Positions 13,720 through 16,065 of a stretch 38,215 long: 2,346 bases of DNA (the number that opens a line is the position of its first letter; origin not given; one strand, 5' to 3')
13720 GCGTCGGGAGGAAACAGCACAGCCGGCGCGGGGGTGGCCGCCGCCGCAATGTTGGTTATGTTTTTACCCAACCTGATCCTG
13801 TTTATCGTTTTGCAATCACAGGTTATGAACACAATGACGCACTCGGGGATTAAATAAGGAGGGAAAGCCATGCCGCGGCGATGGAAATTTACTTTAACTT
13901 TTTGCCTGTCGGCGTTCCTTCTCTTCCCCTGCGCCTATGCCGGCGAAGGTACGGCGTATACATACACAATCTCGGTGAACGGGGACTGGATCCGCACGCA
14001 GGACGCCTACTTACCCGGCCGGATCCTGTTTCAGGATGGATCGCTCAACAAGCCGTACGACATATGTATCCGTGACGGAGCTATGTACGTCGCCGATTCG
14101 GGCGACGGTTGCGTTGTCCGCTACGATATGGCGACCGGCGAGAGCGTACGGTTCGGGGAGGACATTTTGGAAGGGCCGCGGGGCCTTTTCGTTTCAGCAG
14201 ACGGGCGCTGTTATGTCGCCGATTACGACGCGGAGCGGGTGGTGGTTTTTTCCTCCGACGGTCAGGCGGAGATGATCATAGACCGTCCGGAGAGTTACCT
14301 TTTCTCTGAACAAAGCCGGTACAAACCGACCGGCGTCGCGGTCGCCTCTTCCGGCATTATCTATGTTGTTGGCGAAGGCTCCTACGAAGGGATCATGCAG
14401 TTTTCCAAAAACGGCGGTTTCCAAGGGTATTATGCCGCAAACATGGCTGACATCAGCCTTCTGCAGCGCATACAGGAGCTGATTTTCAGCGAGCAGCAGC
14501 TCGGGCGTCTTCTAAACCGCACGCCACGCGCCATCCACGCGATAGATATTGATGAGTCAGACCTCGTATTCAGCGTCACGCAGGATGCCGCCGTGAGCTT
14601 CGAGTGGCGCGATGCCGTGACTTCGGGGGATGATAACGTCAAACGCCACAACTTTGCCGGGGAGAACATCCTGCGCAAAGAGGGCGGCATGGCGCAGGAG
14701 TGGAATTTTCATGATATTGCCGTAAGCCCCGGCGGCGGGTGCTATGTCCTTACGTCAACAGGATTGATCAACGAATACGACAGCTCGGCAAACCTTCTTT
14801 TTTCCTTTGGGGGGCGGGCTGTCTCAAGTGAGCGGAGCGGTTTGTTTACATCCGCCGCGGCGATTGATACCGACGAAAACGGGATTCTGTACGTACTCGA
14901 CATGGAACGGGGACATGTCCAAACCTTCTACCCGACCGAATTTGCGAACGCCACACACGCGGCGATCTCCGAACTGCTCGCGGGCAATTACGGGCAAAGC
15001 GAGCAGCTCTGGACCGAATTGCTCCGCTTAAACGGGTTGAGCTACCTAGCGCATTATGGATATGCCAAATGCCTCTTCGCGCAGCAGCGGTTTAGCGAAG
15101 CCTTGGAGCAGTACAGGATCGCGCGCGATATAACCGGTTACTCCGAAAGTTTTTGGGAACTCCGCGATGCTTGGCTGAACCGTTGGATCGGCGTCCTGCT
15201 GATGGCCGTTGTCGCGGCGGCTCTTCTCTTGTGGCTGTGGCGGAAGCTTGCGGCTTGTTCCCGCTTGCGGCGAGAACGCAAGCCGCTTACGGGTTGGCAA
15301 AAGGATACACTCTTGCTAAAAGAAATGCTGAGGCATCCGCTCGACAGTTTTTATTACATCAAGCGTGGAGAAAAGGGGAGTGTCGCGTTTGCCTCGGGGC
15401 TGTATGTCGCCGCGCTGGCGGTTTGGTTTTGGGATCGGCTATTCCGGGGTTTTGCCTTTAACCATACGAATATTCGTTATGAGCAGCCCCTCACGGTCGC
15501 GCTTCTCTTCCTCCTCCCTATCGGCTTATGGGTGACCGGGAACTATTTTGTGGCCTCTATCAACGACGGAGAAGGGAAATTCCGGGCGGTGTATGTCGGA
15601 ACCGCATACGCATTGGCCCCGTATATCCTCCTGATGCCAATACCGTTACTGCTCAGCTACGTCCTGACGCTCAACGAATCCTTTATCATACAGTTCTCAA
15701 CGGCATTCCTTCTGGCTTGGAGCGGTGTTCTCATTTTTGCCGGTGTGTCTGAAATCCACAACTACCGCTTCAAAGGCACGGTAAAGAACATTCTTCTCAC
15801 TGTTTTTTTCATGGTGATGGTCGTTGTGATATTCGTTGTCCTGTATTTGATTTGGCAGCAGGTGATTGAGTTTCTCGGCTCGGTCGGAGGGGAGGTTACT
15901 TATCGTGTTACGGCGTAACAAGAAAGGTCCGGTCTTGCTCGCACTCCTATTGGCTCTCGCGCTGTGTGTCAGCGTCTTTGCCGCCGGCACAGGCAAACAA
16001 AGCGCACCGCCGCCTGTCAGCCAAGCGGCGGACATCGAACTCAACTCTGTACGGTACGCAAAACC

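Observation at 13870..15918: Bacterial Yip1-like polytopic domain fused to an extracellular NHL beta-propeller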

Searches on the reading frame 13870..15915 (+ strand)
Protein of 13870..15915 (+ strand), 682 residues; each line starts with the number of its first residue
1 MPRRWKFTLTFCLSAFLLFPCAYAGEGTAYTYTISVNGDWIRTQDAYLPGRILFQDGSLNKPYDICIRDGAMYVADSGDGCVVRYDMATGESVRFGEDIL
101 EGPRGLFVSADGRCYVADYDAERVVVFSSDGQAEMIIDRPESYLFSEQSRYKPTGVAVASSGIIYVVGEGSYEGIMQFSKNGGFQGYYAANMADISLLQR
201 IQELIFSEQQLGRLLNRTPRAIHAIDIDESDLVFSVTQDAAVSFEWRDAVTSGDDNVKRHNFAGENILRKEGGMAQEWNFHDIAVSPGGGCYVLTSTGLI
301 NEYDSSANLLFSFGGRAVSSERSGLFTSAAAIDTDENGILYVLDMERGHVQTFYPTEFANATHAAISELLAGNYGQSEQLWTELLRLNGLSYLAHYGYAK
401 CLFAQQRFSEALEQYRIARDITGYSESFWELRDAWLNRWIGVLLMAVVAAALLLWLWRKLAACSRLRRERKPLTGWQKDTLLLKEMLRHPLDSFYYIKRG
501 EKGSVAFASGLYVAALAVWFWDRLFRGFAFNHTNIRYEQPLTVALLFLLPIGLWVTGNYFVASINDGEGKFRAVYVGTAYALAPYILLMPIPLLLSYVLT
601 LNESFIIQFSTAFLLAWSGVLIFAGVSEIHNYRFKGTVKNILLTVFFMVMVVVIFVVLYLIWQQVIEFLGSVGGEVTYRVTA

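Call 4: search_protein_families(library=pfam, proteins=[window:13870-15915:+], max_evalue=0.1)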
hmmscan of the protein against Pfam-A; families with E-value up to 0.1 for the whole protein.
window:13870-15915:+ (682 aa): 10 families
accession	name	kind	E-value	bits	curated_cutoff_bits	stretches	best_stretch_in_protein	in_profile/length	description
PF04893.22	Yip1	-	4.3e-11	43.4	28.6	1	485-655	2-171/173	Yip1 domain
PF01436.27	NHL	-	9.2e-10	38.5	20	0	102-127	3-28/28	NHL repeat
PF13432.12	TPR_16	-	7.2e-07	30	32.7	1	365-422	4-61/65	Tetratricopeptide repeat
PF08450.18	SGL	-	6.2e-05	23.1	26.3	1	71-141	147-224/246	SMP-30/Gluconolactonase/LRE-like region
PF14559.12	TPR_19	-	0.0017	19.1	25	1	369-414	2-47/68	Tetratricopeptide repeat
PF07719.23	TPR_2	-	0.0022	18.4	27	1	393-418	2-27/34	Tetratricopeptide repeat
PF25021.1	TEN_NHL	-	0.0038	16.7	27.1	0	72-125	113-166/357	Teneurin NHL domain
PF13428.12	TPR_14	-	0.024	15.7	23.5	0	394-430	3-39/44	Tetratricopeptide repeat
PF21959.2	DUF6923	-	0.088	13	27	0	59-98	131-170/234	Repeat of unknown function (DUF6923)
PF12895.13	ANAPC3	-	0.099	13.4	27.2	0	369-413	34-77/82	Anaphase-promoting complex, cyclosome, subunit 3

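Call 6: search_protein_families(library=ncbifam, proteins=[window:13870-15915:+], max_evalue=0.01)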
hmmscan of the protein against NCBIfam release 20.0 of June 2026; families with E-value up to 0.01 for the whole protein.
window:13870-15915:+ (682 aa): 5 families
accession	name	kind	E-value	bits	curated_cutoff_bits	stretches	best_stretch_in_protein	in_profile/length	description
NF033206.1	ScyE_fam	subfamily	2.8e-08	33.7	80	1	100-169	7-91/333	ScyD/ScyE family protein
NF053768.1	CIS12_fam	equivalog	4.4e-08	32.3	860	1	30-170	56-187/715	CIS12 family contractile injection system protein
NF035926.1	scyF_NHL_VPEP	equivalog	5.1e-08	32.5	350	1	68-193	161-288/376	scytonemin biosynthesis PEP-CTERM protein ScyF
NF047780.1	LIC12708_fam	subfamily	0.0006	18.8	150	0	109-167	64-136/391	LIC_12708 family protein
TIGR02552.1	LcrH_SycD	equivalog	0.0033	17.1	104.8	1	365-422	25-82/136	SycD/LcrH family type III secretion system chaperone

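Call 10: find_homologous_proteins(query=window:13870-15915:+, max_evalue=0.00001)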
Query window:13870-15915:+ (682 aa): 226 proteins with E <= 0.00001 among 8000 candidates; the best 120 are listed.
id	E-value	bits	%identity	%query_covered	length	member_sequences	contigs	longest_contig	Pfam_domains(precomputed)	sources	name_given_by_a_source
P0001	0.0e+0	1558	100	100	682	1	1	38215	PF04893.23,PF13432.13,PF01436.28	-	-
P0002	0.0e+0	1221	77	100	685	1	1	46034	PF04893.23,PF13432.13,PF01436.28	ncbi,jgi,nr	ncbi:MAG: hypothetical protein LBH95_01600 [Oscillospiraceae bacterium]|jgi:outer membrane protein a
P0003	0.0e+0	1151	75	100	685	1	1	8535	PF04893.23,PF13432.13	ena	-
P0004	1.5e-247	841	55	99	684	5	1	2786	PF04893.23,PF13432.13,PF01436.28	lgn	-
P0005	9.4e-247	839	56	96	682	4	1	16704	PF04893.23,PF01436.28,PF08450.19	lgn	-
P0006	3.8e-246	837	55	99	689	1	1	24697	PF04893.23,PF01436.28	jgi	-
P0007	2.1e-244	831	55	100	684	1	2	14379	PF04893.23,PF01436.28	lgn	-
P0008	4.4e-244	830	57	96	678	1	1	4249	PF04893.23,PF01436.28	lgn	-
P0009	3.2e-243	827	56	98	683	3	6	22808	PF04893.23,PF13432.13,PF01436.28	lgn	-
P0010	4.0e-241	820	55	98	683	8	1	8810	PF04893.23,PF01436.28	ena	-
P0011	2.4e-240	817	56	96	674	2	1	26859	PF04893.23,PF01436.28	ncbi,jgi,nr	ncbi:MAG: hypothetical protein K0R21_456 [Anaerocolumna sp.]|jgi:tetratricopeptide (TPR) repeat prot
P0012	2.5e-240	817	55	96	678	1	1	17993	PF04893.23,PF01436.28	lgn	-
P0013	2.8e-239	814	54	99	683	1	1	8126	PF04893.23,PF01436.28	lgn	-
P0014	3.3e-237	807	54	98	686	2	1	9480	PF04893.23,PF01436.28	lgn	-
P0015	6.4e-237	806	54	98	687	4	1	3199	PF04893.23,PF01436.28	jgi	jgi:hypothetical protein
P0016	2.5e-236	804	54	99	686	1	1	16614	PF04893.23,PF01436.28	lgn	-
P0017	1.1e-233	795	53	99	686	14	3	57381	PF04893.23,PF01436.28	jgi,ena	-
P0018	8.2e-232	789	53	99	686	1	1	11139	PF04893.23,PF01436.28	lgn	-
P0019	4.2e-227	774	52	99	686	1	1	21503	PF04893.23,PF01436.28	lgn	-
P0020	2.7e-212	725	51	96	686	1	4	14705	PF04893.23,PF01436.28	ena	-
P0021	8.4e-210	717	51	95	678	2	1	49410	PF04893.23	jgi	-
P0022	8.3e-207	707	49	99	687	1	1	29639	PF04893.23,PF01436.28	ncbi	-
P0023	9.7e-207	706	51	97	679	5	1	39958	PF04893.23,PF01436.28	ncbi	-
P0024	1.3e-206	706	49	99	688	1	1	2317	PF04893.23,PF13432.13,PF01436.28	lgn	-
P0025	2.1e-206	705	49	99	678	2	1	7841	PF04893.23,PF01436.28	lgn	-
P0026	2.2e-206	705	51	97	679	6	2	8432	PF04893.23,PF01436.28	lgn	-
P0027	3.1e-206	705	51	96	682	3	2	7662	PF04893.23,PF01436.28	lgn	-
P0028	3.2e-206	705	49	100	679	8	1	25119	PF04893.23,PF01436.28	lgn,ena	-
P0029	6.7e-206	704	50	96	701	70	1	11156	PF04893.23,PF01436.28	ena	-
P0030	1.0e-205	703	51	96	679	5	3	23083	PF04893.23,PF01436.28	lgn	-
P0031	2.4e-205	702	49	98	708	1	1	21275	PF04893.23,PF13432.13,PF01436.28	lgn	-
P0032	2.8e-205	702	48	97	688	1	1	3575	PF04893.23,PF01436.28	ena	-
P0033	3.7e-205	701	50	97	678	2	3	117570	PF04893.23,PF01436.28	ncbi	-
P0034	8.1e-205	700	50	96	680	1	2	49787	PF04893.23,PF01436.28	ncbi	-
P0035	2.1e-204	699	48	98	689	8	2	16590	PF04893.23,PF13432.13,PF01436.28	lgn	-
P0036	4.2e-204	698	48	98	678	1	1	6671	PF04893.23,PF01436.28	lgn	-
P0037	6.1e-204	697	50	97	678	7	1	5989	PF04893.23,PF01436.28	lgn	-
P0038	2.8e-202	692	50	96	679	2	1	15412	PF04893.23,PF01436.28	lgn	-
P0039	3.2e-202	691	49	99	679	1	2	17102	PF04893.23,PF01436.28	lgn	-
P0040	1.1e-201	690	49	96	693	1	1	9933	PF04893.23,PF01436.28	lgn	-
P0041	1.7e-201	689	49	97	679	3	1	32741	PF04893.23,PF01436.28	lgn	-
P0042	2.0e-201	689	48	96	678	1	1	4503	PF04893.23,PF01436.28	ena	-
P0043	3.2e-201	688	49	96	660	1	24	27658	PF04893.23,PF01436.28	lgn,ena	-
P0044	3.6e-201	688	48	98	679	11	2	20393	PF04893.23,PF01436.28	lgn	-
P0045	4.2e-201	688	49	100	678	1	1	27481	PF04893.23,PF01436.28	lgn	-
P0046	6.9e-201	687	48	95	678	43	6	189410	PF04893.23,PF01436.28,PF08450.19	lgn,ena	-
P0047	9.6e-201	687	47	97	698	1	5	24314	PF04893.23,PF13432.13,PF01436.28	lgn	-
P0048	1.4e-200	686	48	99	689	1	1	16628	PF04893.23,PF13432.13,PF01436.28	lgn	-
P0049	2.3e-200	685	49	96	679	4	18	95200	PF04893.23,PF13432.13,PF01436.28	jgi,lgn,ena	-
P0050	4.1e-200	684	48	96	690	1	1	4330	PF04893.23,PF13432.13,PF01436.28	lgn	-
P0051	5.1e-200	684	48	96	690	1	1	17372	PF04893.23,PF13432.13,PF01436.28,PF08450.19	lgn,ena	-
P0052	8.6e-200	683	48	99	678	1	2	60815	PF04893.23,PF01436.28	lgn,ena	-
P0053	1.8e-199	682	47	100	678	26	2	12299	PF04893.23,PF01436.28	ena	-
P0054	1.5e-198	679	47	99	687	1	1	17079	PF04893.23,PF13432.13,PF01436.28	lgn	-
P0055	2.1e-198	679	46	100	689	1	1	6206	PF04893.23,PF13432.13,PF01436.28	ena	-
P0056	2.5e-198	679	47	99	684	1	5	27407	PF04893.23,PF13432.13,PF01436.28,PF08450.19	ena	-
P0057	4.0e-198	678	47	100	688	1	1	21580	PF04893.23,PF13432.13,PF01436.28,PF08450.19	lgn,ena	-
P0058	6.8e-198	677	48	97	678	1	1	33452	PF04893.23,PF01436.28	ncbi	-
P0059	8.4e-198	677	47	96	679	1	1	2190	PF04893.23,PF13432.13,PF01436.28,PF08450.19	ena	-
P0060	1.2e-197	676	47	99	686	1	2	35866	PF04893.23,PF01436.28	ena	-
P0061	1.5e-197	676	54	80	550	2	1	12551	PF04893.23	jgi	-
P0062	1.5e-197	676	48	100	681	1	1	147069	PF04893.23,PF01436.28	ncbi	-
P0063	1.8e-197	676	46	100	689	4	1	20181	PF04893.23,PF13432.13,PF01436.28,PF25021.2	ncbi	ncbi:MAG: YIP1 family protein [Acutalibacteraceae bacterium]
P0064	2.9e-197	675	48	96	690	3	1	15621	PF04893.23,PF13432.13,PF01436.28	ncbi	-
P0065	3.1e-197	675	47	96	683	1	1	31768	PF04893.23,PF01436.28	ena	-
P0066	3.8e-197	675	48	97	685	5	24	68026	PF04893.23,PF01436.28,PF08450.19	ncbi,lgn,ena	-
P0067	5.1e-197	674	48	99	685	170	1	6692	PF04893.23,PF01436.28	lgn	-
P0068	7.2e-197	674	48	99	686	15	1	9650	PF04893.23,PF01436.28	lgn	-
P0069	2.0e-196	672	48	97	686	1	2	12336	PF04893.23,PF01436.28,PF08450.19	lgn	-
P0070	4.8e-196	671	47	100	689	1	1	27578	PF04893.23,PF13432.13,PF01436.28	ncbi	-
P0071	5.1e-196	671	48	96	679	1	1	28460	PF04893.23,PF13432.13,PF01436.28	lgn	-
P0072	5.9e-196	671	46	100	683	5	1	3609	PF04893.23,PF13432.13,PF01436.28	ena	-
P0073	7.0e-196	670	47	99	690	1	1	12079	PF04893.23,PF01436.28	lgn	-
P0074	1.2e-195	670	48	99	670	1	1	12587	PF04893.23,PF13449.13,PF13432.13,PF01436.28,PF07719.24,PF08450.19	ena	-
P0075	1.6e-195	669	47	99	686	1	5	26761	PF04893.23,PF01436.28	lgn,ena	-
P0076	1.6e-195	669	47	99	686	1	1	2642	PF04893.23,PF01436.28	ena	-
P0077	2.3e-195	669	47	99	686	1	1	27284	PF04893.23,PF01436.28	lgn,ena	-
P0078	3.0e-195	668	47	99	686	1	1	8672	PF04893.23,PF01436.28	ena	-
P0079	3.5e-195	668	47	96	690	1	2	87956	PF04893.23,PF13432.13,PF01436.28,PF08450.19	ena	-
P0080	3.7e-195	668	47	96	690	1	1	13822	PF04893.23,PF13432.13,PF01436.28,PF08450.19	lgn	-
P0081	3.7e-195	668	47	96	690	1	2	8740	PF04893.23,PF13432.13,PF01436.28,PF08450.19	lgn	-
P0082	5.2e-195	668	47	96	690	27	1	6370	PF04893.23,PF13432.13,PF01436.28,PF08450.19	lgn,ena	-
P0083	6.0e-195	667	47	99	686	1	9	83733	PF04893.23,PF01436.28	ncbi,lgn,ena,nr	ncbi:MAG: hypothetical protein E7545_01665 [Ruminococcaceae bacterium]|nr:hypothetical protein [Osci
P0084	6.0e-195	667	47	99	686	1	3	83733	PF04893.23,PF01436.28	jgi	-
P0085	6.8e-195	667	47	99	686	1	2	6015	PF04893.23,PF01436.28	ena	-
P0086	1.1e-194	667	48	96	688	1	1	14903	PF04893.23,PF13432.13,PF01436.28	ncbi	-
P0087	1.2e-194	666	47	96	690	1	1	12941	PF04893.23,PF13432.13,PF01436.28,PF08450.19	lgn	-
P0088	1.3e-194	666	47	96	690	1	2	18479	PF04893.23,PF13432.13,PF01436.28,PF08450.19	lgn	-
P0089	1.5e-194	666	47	96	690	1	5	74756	PF04893.23,PF13432.13,PF01436.28,PF08450.19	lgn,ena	-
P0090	1.5e-194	666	47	96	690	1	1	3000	PF04893.23,PF13432.13,PF01436.28,PF08450.19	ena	-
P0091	1.8e-194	666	47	99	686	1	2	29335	PF04893.23,PF01436.28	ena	-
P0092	1.8e-194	666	47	97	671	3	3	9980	PF04893.23,PF01436.28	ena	-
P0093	3.2e-194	665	47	100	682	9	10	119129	PF04893.23,PF01436.28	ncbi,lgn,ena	-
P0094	3.5e-194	665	47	99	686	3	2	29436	PF04893.23,PF01436.28,PF08450.19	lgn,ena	-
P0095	4.3e-194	665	49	96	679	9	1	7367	PF04893.23,PF13449.13,PF13432.13,PF01436.28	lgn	-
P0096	4.3e-194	665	47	99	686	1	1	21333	PF04893.23,PF01436.28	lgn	-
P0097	5.6e-194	664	47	96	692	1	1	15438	PF04893.23,PF13432.13,PF01436.28,PF08450.19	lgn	-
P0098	6.6e-194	664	47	97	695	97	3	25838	PF04893.23,PF13432.13,PF01436.28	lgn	-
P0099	2.3e-193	662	46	96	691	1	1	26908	PF04893.23,PF01436.28,PF08450.19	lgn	-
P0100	2.8e-193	662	47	99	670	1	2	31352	PF04893.23,PF13432.13,PF01436.28,PF07719.24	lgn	-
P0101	1.4e-192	660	47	98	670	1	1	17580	PF04893.23,PF13432.13,PF01436.28,PF07719.24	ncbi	-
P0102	1.5e-192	659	47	100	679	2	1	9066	PF04893.23,PF13432.13,PF01436.28,PF07719.24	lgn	-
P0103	1.9e-192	659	47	99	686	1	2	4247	PF04893.23,PF01436.28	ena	-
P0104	2.1e-192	659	47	99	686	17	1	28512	PF04893.23,PF01436.28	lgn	-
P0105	4.4e-192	658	48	98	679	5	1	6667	PF04893.23,PF13432.13,PF01436.28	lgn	-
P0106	7.9e-192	657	46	99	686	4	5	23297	PF04893.23,PF01436.28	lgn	-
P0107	2.2e-191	656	46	99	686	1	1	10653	PF04893.23,PF01436.28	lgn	-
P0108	2.7e-191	655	47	97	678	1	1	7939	PF04893.23,PF13432.13,PF01436.28,PF07719.24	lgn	-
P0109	2.8e-191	655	46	100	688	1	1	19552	PF04893.23,PF13432.13,PF01436.28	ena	-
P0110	4.1e-191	655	46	99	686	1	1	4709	PF04893.23,PF01436.28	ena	-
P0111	1.2e-190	653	48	98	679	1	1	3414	PF04893.23,PF13432.13,PF01436.28,PF07719.24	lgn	-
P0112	2.2e-190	652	46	99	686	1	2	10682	PF04893.23,PF01436.28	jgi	-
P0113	2.8e-190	652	46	99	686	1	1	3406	PF04893.23,PF01436.28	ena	-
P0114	1.0e-189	650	46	96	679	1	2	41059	PF04893.23,PF01436.28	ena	-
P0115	1.1e-189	650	48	98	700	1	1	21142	PF04893.23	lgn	-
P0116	2.3e-189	649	45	97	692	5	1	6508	PF04893.23,PF13432.13,PF01436.28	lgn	-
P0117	2.6e-189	649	45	99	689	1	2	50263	PF04893.23,PF13432.13,PF01436.28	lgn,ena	-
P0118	4.6e-189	648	45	96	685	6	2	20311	PF04893.23,PF13432.13,PF01436.28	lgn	-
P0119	6.0e-189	648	46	97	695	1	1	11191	PF04893.23,PF13432.13,PF01436.28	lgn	-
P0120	7.4e-189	647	45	98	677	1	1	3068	PF04893.23,PF01436.28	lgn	-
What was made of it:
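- On Pfam Yip1 (PF04893): The same domain is precomputed in nearly all homologues (call 10).
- On TPR repeats: PF13432 is recorded for many homologues (call 10).
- Checked: More than 200 full-length homologues of about 680 aa share this architecture (call 10).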

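Call 12: find_encoding_contigs(protein=P0046, flank=10000, max_places=2)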
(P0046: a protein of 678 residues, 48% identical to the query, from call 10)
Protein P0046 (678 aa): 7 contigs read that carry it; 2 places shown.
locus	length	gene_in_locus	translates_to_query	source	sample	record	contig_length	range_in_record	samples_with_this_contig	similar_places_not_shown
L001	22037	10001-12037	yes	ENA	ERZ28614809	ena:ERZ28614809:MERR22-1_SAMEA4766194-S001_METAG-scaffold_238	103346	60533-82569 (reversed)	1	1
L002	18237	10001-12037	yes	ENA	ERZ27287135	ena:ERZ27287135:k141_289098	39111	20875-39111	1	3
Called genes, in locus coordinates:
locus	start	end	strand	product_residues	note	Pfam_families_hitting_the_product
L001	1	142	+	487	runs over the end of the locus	PF01547:SBP_bac_1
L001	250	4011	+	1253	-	PF14604:SH3_9 (faint), PF00657:Lipase_GDSL, PF13472:Lipase_GDSL_2, PF16255:Lipase_GDSL_lke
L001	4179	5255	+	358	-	-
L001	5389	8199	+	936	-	PF01547:SBP_bac_1, PF13416:SBP_bac_8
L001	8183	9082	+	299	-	PF00528:BPD_transp_1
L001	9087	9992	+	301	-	PF00528:BPD_transp_1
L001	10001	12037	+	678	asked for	PF01436:NHL (faint), PF08450:SGL (faint), PF04893:Yip1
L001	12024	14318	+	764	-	PF18952:DUF5696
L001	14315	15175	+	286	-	PF00528:BPD_transp_1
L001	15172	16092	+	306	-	PF00528:BPD_transp_1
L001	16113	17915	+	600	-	PF06824:Glyco_hydro_125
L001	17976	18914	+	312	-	PF00480:ROK, PF05378:Hydant_A_N (faint)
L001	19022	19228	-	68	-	-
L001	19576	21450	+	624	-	PF00270:DEAD, PF00271:Helicase_C, PF16124:RecQ_Zn_bind, PF09382:RQC, PF00570:HRDC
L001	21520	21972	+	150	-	PF01451:LMWPc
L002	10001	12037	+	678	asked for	PF01436:NHL (faint), PF08450:SGL (faint), PF04893:Yip1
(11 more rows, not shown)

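Call 13: find_encoding_contigs(protein=P0062, flank=10000, max_places=2)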
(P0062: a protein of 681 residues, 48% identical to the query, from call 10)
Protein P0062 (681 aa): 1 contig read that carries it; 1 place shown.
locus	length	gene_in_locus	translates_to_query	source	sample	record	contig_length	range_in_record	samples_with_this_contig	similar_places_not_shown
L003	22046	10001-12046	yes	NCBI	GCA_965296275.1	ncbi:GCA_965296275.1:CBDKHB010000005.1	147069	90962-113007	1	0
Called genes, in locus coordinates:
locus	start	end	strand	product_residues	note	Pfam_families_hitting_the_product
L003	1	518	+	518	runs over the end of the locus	PF00128:Alpha-amylase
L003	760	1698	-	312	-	PF02311:AraC_binding (weak), PF00165:HTH_AraC (faint), PF12833:HTH_18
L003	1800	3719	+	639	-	PF13199:Glyco_hydro_66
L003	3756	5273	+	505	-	PF01547:SBP_bac_1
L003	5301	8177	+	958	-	PF01547:SBP_bac_1, PF13416:SBP_bac_8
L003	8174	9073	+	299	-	PF00528:BPD_transp_1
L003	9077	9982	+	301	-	PF00528:BPD_transp_1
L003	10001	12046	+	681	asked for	PF01436:NHL (faint), PF04893:Yip1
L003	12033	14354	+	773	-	PF18952:DUF5696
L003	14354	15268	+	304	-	PF00528:BPD_transp_1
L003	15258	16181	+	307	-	PF00528:BPD_transp_1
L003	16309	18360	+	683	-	PF13802:Gal_mutarotas_2, PF01055:Glyco_hydro_31_2nd, PF21365:Glyco_hydro_31_3rd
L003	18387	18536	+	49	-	-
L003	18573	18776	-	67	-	PF01541:GIY-YIG (weak)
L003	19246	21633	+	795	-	PF09364:XFP_N, PF03894:XFP, PF09363:XFP_C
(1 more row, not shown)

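Call 14: find_encoding_contigs(protein=P0011, flank=10000, max_places=2)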
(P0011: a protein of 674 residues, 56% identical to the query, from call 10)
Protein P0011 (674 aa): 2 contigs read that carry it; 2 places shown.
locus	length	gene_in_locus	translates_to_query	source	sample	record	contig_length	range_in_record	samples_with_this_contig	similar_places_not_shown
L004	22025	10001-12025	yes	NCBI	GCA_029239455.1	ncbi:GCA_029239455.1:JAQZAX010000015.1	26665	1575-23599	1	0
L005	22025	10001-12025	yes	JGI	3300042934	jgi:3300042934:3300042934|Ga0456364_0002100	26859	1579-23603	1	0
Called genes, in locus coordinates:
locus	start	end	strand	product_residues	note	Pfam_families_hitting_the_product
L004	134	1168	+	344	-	PF00356:LacI, PF00532:Peripla_BP_1, PF13377:Peripla_BP_3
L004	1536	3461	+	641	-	PF13199:Glyco_hydro_66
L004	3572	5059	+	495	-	PF01547:SBP_bac_1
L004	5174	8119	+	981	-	PF01547:SBP_bac_1, PF13416:SBP_bac_8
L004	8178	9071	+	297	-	PF00528:BPD_transp_1 (weak)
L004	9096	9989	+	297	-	PF00528:BPD_transp_1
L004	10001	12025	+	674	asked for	PF01436:NHL (faint), PF04893:Yip1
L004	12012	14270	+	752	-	PF18952:DUF5696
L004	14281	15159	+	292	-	PF00528:BPD_transp_1 (weak)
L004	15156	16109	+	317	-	PF00528:BPD_transp_1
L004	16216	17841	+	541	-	PF00128:Alpha-amylase, PF16657:Malt_amylase_C (weak), PF23915:SusG_C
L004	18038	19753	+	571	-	PF00128:Alpha-amylase, PF14701:hDGE_amylase (weak), PF23915:SusG_C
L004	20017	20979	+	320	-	PF00561:Abhydrolase_1, PF12146:Hydrolase_4, PF12697:Abhydrolase_6 (weak)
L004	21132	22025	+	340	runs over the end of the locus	PF01488:Shikimate_DH (weak), PF01408:GFO_IDH_MocA, PF03807:F420_oxidored (faint), PF22725:GFO_IDH_MocA_C3, PF02894:GFO_IDH_MocA_C (weak)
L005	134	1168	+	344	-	PF00356:LacI, PF00532:Peripla_BP_1, PF13377:Peripla_BP_3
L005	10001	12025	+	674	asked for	PF01436:NHL (faint), PF04893:Yip1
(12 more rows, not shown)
